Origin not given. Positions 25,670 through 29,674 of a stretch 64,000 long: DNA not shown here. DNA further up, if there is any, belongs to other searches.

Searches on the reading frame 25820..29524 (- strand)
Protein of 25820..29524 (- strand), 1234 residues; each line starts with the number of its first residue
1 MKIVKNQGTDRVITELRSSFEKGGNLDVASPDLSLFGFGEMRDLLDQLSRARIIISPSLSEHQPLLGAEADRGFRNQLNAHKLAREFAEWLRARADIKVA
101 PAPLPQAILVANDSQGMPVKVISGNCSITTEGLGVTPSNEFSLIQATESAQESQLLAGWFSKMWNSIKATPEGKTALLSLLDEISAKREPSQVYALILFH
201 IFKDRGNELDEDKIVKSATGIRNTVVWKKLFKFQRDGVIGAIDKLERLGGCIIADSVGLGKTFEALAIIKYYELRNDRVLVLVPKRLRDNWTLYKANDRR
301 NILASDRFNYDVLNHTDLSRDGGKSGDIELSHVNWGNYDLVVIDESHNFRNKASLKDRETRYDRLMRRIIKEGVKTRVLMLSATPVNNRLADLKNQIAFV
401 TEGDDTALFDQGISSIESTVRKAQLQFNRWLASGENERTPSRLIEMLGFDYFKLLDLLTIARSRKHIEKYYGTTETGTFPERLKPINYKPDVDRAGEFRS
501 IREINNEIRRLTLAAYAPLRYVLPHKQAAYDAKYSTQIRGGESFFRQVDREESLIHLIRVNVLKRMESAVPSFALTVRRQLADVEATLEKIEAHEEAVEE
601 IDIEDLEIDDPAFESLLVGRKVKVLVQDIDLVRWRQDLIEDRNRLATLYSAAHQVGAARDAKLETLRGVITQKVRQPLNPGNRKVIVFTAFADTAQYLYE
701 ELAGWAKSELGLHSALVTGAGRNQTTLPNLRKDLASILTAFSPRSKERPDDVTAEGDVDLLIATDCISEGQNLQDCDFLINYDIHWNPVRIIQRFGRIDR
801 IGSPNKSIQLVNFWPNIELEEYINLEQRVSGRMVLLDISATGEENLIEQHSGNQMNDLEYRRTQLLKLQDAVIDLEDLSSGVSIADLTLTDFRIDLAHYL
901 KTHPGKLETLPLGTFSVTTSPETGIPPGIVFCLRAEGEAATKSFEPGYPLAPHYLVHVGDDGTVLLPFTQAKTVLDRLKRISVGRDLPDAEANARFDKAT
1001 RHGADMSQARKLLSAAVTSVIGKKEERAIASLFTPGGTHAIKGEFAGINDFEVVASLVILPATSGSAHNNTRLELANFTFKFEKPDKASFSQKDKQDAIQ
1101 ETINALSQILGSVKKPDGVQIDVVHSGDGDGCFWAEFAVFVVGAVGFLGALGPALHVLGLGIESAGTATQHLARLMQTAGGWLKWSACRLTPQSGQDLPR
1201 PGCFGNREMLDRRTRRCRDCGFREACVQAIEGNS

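Call 99: search_protein_families(library=pfam, proteins=[window:25820-29524:-], max_evalue=0.00001)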
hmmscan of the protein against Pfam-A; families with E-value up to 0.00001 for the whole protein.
window:25820-29524:- (1234 aa): 4 families
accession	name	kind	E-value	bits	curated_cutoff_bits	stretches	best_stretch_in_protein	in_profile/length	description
PF00271.37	Helicase_C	-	4.5e-13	49.9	23.5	1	680-802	13-110/110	Helicase conserved C-terminal domain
PF00176.29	SNF2-rel_dom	-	1.1e-10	41.6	24.9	0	247-292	15-67/290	SNF2-related domain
PF04851.21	ResIII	-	7.8e-07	29.6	22.5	0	248-386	23-163/164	Type III restriction enzyme, res subunit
PF00270.35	DEAD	-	7e-06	26.3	26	0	335-386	115-161/167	DEAD/DEAH box helicase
